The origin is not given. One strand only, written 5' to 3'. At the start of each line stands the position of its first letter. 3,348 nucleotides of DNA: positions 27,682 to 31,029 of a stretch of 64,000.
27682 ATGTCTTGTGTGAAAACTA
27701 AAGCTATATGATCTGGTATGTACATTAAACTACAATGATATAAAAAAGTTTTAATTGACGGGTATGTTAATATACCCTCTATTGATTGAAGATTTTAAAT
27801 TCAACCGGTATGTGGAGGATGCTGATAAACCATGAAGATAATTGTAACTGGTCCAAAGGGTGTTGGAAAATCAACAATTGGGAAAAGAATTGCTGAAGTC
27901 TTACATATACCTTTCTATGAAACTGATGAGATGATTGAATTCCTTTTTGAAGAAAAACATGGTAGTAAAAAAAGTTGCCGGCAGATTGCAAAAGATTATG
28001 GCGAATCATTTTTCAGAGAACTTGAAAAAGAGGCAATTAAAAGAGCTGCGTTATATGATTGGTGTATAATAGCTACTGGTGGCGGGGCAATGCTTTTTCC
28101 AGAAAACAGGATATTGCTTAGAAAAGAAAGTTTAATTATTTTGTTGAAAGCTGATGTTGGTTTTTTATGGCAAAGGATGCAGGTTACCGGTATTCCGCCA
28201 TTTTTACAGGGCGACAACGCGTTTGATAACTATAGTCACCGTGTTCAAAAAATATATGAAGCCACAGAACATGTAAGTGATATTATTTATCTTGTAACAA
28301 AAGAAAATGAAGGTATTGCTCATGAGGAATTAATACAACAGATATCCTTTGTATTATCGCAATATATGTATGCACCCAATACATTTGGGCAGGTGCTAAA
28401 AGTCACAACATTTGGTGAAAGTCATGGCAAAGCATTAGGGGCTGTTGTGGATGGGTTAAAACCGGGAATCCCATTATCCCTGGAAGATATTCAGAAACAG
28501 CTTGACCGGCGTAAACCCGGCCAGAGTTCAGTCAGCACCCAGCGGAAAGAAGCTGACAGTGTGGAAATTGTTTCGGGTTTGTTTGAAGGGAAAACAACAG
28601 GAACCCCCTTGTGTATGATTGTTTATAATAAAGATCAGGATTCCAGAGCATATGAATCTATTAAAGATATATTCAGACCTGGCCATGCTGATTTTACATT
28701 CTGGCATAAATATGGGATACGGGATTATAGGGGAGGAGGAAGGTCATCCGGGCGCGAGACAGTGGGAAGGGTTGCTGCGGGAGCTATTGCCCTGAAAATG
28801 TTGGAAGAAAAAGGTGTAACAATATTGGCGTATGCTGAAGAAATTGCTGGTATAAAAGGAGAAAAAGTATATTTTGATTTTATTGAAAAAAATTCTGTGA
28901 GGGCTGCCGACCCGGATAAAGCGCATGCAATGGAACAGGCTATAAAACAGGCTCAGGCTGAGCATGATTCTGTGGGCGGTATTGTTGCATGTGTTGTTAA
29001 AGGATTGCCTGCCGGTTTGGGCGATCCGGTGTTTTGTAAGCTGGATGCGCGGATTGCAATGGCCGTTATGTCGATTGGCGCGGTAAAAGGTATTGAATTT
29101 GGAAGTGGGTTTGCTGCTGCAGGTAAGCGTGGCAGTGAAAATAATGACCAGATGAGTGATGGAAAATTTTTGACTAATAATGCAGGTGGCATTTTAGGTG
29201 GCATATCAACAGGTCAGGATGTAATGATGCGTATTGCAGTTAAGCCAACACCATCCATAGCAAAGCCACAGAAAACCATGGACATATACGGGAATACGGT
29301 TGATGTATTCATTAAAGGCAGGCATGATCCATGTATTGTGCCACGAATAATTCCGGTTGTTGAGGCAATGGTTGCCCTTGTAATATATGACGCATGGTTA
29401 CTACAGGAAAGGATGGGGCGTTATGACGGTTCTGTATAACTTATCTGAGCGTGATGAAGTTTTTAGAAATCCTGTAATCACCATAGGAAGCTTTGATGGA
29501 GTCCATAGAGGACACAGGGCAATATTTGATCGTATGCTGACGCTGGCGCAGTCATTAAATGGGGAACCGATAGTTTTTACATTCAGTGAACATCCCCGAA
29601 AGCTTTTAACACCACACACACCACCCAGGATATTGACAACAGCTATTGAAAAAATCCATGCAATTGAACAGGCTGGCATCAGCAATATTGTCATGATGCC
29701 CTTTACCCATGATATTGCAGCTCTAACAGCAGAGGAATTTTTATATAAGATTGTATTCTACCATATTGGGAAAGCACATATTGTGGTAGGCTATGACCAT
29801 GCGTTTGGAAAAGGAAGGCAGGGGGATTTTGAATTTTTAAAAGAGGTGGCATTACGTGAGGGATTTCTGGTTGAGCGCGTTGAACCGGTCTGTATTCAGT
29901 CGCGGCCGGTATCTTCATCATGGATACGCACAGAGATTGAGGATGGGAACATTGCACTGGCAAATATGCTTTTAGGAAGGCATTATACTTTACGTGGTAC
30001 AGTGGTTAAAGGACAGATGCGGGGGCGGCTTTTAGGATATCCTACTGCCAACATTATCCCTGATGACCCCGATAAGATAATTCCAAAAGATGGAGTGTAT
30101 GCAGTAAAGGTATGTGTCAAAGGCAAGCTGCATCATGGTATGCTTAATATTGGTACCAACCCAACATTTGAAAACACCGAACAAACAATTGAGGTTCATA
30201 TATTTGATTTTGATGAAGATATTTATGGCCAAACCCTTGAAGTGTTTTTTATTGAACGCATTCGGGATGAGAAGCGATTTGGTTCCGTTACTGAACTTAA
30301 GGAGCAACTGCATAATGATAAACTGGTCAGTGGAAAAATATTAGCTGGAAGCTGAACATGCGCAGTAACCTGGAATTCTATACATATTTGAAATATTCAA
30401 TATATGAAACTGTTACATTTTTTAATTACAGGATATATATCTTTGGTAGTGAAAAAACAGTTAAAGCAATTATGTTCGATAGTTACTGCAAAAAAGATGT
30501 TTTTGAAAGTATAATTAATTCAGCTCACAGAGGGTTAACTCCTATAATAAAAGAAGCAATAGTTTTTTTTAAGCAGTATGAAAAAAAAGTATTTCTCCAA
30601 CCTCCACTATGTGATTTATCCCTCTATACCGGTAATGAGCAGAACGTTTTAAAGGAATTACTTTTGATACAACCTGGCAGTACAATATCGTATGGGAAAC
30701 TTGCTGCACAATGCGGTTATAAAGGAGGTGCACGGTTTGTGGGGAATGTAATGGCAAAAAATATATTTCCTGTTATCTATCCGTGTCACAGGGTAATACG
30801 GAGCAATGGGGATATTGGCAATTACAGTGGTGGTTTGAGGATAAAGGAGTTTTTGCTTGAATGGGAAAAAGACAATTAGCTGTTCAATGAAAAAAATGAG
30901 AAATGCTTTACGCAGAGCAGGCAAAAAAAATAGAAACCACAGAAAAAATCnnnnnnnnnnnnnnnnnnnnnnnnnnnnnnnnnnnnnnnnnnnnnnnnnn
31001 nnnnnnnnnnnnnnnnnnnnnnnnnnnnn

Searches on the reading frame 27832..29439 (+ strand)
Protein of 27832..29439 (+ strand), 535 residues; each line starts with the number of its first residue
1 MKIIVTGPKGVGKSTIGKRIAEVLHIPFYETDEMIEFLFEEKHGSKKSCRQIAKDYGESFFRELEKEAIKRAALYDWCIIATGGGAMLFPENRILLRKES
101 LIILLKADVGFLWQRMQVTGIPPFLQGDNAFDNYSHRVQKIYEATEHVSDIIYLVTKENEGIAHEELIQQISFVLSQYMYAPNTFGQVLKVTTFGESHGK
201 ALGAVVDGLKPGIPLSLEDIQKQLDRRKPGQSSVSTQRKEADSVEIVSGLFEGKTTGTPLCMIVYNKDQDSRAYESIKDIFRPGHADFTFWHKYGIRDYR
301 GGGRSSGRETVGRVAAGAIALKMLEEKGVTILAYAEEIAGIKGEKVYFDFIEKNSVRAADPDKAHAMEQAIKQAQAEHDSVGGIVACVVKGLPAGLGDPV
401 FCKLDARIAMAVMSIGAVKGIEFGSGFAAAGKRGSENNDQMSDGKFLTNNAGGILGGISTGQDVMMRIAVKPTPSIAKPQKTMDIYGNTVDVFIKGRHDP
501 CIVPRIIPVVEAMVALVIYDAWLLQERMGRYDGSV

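Call 84: search_protein_families(library=pfam, proteins=[window:27832-29439:+], max_evalue=0.00001)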
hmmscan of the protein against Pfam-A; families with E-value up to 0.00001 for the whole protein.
window:27832-29439:+ (535 aa): 3 families
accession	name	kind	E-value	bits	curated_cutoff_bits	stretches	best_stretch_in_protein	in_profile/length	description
PF01264.26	Chorismate_synt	-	6.8e-142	472.4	27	1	189-523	1-327/327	Chorismate synthase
PF01202.28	SKI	-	1.1e-28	100.8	22.1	1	10-169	2-156/159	Shikimate kinase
PF13238.12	AAA_18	-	3.6e-06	27.9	29.4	0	3-117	1-109/128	AAA domain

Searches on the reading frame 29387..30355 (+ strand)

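Call 84: search_protein_families(library=pfam, proteins=[window:29387-30355:+], max_evalue=0.00001)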
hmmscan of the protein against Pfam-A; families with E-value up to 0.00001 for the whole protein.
window:29387-30355:+ (322 aa): 2 families
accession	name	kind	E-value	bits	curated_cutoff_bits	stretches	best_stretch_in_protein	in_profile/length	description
PF01687.23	Flavokinase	-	1.6e-45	154.8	19.6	1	196-315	1-120/124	Riboflavin kinase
PF06574.18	FAD_syn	-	3.6e-45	154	27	1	27-178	6-157/158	FAD synthetase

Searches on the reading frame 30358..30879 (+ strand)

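Call 84: search_protein_families(library=pfam, proteins=[window:30358-30879:+], max_evalue=0.00001)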
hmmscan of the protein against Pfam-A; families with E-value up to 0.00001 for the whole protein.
window:30358-30879:+ (173 aa): 1 family
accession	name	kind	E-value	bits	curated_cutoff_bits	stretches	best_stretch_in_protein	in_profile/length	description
PF01035.26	DNA_binding_1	-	5.8e-26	90.6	27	1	94-171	3-80/81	6-O-methylguanine DNA methyltransferase, DNA binding domain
